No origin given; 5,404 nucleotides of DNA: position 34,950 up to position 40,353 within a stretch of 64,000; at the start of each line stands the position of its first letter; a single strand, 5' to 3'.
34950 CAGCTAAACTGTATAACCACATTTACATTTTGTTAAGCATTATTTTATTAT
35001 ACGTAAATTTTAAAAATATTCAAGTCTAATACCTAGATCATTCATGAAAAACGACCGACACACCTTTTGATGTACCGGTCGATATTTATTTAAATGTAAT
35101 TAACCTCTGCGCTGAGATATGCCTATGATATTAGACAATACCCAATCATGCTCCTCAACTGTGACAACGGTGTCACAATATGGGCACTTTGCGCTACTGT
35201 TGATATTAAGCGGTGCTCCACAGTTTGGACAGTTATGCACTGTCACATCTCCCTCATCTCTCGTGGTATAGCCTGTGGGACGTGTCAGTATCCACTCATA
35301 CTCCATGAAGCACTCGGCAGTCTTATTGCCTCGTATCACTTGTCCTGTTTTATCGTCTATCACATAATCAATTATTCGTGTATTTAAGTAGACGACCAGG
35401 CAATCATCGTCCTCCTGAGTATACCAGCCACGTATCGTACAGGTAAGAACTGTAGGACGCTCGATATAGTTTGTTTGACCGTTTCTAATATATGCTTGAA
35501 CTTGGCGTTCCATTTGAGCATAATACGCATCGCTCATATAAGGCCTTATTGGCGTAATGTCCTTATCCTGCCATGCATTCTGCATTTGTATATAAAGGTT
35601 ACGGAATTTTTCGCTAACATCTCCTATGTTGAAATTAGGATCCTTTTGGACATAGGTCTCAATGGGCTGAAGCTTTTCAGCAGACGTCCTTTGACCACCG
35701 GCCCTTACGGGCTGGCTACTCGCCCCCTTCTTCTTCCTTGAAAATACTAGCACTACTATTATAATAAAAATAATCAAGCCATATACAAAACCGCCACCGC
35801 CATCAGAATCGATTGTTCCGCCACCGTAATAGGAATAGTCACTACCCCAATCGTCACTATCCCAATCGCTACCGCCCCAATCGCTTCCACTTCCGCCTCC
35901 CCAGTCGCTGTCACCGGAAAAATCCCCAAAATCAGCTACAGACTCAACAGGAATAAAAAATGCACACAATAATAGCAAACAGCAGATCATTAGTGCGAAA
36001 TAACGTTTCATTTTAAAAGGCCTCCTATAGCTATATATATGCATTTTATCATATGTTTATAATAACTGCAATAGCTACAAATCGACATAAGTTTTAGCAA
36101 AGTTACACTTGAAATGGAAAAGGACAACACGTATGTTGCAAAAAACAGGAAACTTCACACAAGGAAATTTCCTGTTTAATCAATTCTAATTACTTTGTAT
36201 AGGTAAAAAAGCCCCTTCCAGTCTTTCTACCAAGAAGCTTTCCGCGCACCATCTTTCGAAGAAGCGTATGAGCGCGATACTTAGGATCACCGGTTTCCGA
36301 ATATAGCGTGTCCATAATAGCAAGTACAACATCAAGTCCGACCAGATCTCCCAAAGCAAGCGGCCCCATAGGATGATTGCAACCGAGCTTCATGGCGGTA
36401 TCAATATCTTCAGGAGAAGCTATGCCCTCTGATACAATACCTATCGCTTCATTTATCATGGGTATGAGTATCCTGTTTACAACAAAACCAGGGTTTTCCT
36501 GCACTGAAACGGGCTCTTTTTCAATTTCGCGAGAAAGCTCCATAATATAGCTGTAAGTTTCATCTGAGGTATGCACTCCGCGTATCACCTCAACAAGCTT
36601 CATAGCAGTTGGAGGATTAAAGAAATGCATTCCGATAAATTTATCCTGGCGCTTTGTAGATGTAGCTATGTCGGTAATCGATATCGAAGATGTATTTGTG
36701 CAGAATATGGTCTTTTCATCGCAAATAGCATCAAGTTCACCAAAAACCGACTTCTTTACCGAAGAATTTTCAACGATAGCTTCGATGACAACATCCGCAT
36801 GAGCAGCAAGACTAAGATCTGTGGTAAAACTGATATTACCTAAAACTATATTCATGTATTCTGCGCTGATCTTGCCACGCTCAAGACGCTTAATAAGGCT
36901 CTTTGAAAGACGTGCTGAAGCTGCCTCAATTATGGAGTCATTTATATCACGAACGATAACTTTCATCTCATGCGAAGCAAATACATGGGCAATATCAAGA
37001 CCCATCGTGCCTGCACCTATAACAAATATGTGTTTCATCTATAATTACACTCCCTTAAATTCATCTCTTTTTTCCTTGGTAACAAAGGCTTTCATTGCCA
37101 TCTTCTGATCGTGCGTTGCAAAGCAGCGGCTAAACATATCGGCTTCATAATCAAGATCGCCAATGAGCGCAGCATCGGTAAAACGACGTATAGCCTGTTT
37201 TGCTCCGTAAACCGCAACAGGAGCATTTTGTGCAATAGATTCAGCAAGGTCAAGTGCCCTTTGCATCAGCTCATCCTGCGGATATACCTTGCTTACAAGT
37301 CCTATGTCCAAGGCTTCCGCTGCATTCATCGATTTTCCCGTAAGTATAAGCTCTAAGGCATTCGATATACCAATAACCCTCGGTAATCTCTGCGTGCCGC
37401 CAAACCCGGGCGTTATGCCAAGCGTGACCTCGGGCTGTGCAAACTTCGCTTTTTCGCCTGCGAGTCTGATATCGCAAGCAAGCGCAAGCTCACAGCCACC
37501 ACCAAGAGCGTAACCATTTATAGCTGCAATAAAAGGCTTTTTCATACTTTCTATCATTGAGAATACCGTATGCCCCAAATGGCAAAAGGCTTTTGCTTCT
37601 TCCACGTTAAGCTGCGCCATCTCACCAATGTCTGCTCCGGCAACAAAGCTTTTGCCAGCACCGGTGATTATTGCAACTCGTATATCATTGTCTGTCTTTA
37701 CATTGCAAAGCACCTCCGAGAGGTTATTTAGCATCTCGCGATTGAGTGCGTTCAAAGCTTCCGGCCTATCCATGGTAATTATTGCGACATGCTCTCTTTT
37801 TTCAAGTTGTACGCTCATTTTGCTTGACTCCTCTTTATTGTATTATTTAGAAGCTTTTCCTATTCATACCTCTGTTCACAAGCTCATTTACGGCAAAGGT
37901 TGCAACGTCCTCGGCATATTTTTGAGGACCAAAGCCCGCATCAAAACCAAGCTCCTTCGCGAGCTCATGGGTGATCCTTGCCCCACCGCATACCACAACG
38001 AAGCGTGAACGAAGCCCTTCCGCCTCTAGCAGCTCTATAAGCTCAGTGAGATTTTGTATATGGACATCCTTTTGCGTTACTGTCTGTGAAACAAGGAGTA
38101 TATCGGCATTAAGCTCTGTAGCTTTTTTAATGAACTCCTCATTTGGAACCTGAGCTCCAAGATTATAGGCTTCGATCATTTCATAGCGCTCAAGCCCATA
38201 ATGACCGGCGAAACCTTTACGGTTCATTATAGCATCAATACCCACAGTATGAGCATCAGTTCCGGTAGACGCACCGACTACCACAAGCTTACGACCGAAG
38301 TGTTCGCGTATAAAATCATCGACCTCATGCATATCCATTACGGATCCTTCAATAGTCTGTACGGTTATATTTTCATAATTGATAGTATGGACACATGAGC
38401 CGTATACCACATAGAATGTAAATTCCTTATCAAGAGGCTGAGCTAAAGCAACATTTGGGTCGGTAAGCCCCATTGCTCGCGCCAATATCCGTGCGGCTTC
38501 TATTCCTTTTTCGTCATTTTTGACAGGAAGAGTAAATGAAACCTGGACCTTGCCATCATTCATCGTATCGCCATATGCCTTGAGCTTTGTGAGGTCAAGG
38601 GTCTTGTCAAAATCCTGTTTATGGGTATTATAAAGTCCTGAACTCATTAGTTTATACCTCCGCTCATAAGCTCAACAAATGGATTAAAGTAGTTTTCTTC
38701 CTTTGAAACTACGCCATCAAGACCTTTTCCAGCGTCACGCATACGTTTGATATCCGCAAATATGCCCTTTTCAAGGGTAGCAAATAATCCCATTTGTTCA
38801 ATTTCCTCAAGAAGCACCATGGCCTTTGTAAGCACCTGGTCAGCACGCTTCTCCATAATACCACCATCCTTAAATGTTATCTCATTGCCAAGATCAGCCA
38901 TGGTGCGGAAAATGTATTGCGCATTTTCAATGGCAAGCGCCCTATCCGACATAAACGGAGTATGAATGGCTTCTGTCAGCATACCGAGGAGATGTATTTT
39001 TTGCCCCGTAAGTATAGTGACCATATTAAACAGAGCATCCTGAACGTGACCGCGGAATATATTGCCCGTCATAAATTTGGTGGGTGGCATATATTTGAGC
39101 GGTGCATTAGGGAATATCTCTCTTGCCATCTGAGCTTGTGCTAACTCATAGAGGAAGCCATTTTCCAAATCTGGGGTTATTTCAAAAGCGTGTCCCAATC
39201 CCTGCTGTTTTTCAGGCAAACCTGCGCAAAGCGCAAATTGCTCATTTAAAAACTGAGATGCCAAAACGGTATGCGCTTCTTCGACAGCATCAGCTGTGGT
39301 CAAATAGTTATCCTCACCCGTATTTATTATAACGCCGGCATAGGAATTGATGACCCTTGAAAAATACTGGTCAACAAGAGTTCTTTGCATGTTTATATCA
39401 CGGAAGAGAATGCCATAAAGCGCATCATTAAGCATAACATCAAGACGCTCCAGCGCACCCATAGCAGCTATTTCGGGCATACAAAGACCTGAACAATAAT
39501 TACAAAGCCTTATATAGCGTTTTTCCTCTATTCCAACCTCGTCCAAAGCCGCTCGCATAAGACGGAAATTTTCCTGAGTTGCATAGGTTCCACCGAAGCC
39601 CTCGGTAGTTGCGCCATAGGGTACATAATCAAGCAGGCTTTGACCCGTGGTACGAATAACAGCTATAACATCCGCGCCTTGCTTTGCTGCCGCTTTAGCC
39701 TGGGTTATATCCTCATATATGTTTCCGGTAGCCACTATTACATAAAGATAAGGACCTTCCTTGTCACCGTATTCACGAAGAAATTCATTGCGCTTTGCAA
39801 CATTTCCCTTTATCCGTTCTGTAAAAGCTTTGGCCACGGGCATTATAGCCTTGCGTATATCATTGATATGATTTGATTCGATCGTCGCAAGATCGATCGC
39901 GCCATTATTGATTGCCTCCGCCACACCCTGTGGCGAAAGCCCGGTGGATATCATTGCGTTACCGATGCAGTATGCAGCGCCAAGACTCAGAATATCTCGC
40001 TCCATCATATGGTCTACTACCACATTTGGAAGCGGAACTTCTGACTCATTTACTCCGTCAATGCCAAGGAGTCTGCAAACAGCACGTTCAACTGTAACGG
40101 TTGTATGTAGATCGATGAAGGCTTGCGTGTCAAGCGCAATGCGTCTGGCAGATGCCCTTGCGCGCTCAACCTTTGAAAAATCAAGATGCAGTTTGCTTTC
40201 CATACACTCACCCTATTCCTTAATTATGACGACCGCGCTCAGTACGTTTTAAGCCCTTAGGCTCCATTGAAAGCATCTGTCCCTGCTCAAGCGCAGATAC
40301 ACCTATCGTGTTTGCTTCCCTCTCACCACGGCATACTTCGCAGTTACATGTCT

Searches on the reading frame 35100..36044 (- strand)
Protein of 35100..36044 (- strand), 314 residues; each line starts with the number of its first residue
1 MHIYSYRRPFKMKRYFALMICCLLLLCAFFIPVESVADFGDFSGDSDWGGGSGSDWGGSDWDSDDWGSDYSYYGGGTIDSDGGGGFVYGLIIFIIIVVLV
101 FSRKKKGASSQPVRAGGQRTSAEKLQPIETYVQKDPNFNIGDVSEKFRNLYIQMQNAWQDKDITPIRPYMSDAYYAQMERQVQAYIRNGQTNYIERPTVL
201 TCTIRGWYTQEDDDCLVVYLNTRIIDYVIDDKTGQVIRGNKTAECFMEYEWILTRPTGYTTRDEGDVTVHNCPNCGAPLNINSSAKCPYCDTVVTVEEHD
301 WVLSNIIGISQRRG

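Call 5: search_protein_families(library=ncbifam, proteins=[window:35100-36044:-])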
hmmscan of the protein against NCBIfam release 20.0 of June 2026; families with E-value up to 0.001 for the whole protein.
window:35100-36044:- (314 aa): 1 family
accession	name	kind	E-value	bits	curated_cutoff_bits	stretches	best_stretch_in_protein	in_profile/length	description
NF033779.0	Tim44_TimA_adap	subfamily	5.1e-06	26.6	80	1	122-258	69-204/215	Tim44/TimA family putative adaptor protein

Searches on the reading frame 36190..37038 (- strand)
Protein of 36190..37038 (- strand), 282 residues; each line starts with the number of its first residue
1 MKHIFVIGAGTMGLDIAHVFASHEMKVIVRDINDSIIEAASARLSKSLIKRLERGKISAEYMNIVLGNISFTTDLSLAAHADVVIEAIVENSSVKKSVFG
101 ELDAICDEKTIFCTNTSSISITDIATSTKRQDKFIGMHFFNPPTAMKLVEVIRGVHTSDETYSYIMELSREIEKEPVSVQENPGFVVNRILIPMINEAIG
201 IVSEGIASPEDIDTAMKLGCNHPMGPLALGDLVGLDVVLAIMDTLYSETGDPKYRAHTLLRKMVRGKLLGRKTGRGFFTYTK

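Call 5: search_protein_families(library=ncbifam, proteins=[window:36190-37038:-])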
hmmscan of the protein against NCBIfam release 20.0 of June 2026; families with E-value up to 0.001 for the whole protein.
window:36190-37038:- (282 aa): 22 families
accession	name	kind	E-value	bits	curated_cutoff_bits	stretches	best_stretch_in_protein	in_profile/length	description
NF004474.0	PRK05808.1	subfamily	3e-122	407.4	408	1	1-280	3-282/283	3-hydroxybutyryl-CoA dehydrogenase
NF005715.0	PRK07530.1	equivalog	3.3e-92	309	420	1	2-281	5-284/292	3-hydroxybutyryl-CoA dehydrogenase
NF006124.0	PRK08268.1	subfamily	6.4e-91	305.8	508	1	2-281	8-288/507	3-hydroxyacyl-CoA dehydrogenase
NF005875.0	PRK07819.1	subfamily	4.1e-89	298.8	319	1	2-280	6-286/287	3-hydroxybutyryl-CoA dehydrogenase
NF006722.0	PRK09260.1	equivalog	1.1e-83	280.8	429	1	1-281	2-282/289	3-hydroxyacyl-CoA dehydrogenase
NF004699.0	PRK06035.1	equivalog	8.9e-73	245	500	1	2-273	4-278/294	3-hydroxyacyl-CoA dehydrogenase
TIGR02279.1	PaaC-3OHAcCoADH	equivalog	5e-71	240.1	669.4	1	3-281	7-286/503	3-hydroxyacyl-CoA dehydrogenase PaaH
NF008727.0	PRK11730.1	equivalog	3.8e-69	233.8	870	1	2-281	314-593/717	fatty acid oxidation complex subunit alpha FadB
NF008363.0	PRK11154.1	equivalog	1e-65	222.2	869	1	2-281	310-587/708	fatty acid oxidation complex subunit alpha FadJ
NF006143.0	PRK08293.1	equivalog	1.5e-65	221.4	312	1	1-281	4-288/291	3-hydroxyacyl-CoA dehydrogenase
TIGR02437.1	FadB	equivalog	3.3e-61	207.5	933.55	1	4-281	316-593/714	fatty acid oxidation complex subunit alpha FadB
TIGR02440.1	FadJ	equivalog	6.1e-56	190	968.45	1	2-281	305-582/699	fatty acid oxidation complex subunit alpha FadJ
TIGR02441.1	fa_ox_alpha_mit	equivalog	4.4e-54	183.7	964.65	1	2-281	336-614/737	fatty acid oxidation complex subunit alpha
NF042925.1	FHMPC_DH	equivalog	3.1e-52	177.8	500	1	3-281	2-281/304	5-formyl-3-hydroxy-2-methylpyridine 4-carboxylate 5-dehydrogenase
NF006125.0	PRK08269.1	equivalog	2.4e-44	151.8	427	1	2-281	6-297/334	3-hydroxybutyryl-CoA dehydrogenase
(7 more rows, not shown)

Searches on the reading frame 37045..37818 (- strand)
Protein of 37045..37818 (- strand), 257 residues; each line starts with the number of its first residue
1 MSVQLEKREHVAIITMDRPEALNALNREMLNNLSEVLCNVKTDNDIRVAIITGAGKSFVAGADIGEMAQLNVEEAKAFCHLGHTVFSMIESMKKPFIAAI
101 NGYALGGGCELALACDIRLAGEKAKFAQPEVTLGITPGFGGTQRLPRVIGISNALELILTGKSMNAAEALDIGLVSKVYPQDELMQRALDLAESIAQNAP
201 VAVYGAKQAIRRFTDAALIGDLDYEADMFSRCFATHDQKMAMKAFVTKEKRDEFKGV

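Call 5: search_protein_families(library=ncbifam, proteins=[window:37045-37818:-])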
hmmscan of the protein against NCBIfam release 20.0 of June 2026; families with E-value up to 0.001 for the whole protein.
window:37045-37818:- (257 aa): 73 families (the best 25 are shown)
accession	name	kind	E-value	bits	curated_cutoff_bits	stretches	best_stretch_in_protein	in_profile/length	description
NF004475.0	PRK05809.1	subfamily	1.7e-101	339.1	394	1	3-255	6-258/260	short-chain-enoyl-CoA hydratase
NF004517.0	PRK05862.1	equivalog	7.2e-78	261.6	396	1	3-251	6-252/257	enoyl-CoA hydratase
NF051848.1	EnCoAHydtEchA19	equivalog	1.6e-76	257.2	400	1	3-251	2-253/258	enoyl-CoA hydratase EchA19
NF007239.0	PRK09674.1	equivalog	2.2e-75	253.4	371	1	6-256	9-256/257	2,3-dehydroadipyl-CoA hydratase PaaF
NF005802.0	PRK07657.1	equivalog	2.7e-75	253.2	363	1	7-254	10-257/260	enoyl-CoA hydratase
NF006007.0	PRK08138.1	subfamily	4.5e-74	249.1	355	1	7-256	14-260/261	enoyl-CoA hydratase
NF005803.0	PRK07658.1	equivalog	2.8e-72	243.2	313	1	3-251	4-252/257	enoyl-CoA hydratase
NF004634.0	PRK05980.1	equivalog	4e-68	229.6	375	1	2-251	4-258/263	crotonase/enoyl-CoA hydratase family protein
NF004840.0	PRK06190.1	equivalog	1.3e-64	218.3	253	1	3-238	6-243/260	enoyl-CoA hydratase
NF006699.0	PRK09245.1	subfamily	2.2e-62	210.8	354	1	3-251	5-261/266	crotonase/enoyl-CoA hydratase family protein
NF004781.0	PRK06127.1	subfamily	2.8e-60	204.3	291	1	3-256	13-268/269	enoyl-CoA hydratase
NF042430.2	EnCoAhydt_DpgD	equivalog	1.5e-58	198.2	400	1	6-250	2-252/258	enoyl-CoA-hydratase DpgD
NF006566.0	PRK09076.1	subfamily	3.6e-58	197.2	286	1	3-250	7-254/260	enoyl-CoA hydratase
NF006100.0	PRK08252.1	subfamily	7.6e-58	196.1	282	1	3-250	5-248/254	crotonase/enoyl-CoA hydratase family protein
NF005126.0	PRK06563.1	subfamily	9.7e-58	195.6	261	1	2-256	8-262/263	crotonase/enoyl-CoA hydratase family protein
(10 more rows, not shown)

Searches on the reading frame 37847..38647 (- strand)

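Call 5: search_protein_families(library=ncbifam, proteins=[window:37847-38647:-])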
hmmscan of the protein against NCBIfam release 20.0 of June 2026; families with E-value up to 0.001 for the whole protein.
window:37847-38647:- (266 aa): 8 families
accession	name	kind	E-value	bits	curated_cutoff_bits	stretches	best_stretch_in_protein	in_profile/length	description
NF052385.1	Lys_5_6_beta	equivalog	3.1e-119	397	280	1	21-259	2-240/241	lysine 5,6-aminomutase subunit beta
NF040743.1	ornith_mutase_E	equivalog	4.7e-38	130.6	800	1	16-256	495-726/730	D-ornithine 4,5-aminomutase subunit OraE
NF041607.1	dimeth_corrin_MtbC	equivalog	1e-12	48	350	1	158-247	111-191/203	dimethylamine corrinoid protein MtbC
NF047996.1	corrin_MtgC_2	exception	3.5e-11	43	370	1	117-241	87-197/212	glycine betaine-specific corrinoid protein MtgC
TIGR02370.1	pyl_corrinoid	subfamily_domain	8.5e-10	38.3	215.3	1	159-237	114-189/197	methyltransferase cognate corrinoid protein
NF002612.0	PRK02261.1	equivalog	1.6e-09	37.4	110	1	122-252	6-130/148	methylaspartate mutase subunit S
TIGR01501.1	MthylAspMutase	equivalog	2.6e-09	36.9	135.8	1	121-251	3-127/134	methylaspartate mutase subunit S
NF047995.1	corrinoid_MtgC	exception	7.1e-09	35.4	310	1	159-237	122-197/215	glycine betaine-specific corrinoid protein MtgC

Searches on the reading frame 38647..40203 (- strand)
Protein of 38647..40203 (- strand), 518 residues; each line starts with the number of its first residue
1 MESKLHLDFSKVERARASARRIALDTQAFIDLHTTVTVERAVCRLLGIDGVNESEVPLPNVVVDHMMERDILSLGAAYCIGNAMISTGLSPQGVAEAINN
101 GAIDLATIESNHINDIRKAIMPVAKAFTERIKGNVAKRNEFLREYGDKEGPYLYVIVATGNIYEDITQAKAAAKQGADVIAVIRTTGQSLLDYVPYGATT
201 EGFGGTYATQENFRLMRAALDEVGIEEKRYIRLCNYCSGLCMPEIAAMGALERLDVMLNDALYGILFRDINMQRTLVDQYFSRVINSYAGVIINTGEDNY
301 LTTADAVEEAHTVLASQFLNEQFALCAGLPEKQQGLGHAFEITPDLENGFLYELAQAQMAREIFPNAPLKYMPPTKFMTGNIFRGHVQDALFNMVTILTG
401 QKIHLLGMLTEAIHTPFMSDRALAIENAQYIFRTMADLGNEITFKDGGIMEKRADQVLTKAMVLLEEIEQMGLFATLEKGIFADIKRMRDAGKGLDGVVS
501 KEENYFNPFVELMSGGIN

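Call 5: search_protein_families(library=ncbifam, proteins=[window:38647-40203:-])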
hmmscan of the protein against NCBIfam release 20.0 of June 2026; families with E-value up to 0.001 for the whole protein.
window:38647-40203:- (518 aa): 2 families
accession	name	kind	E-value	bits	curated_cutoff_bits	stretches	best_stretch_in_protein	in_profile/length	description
NF052384.1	Lys_5_6_mutase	equivalog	6.7e-277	919.1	600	1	4-513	1-510/511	lysine 5,6-aminomutase subunit alpha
NF040743.1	ornith_mutase_E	equivalog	7.9e-41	139.8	800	1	157-509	76-439/730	D-ornithine 4,5-aminomutase subunit OraE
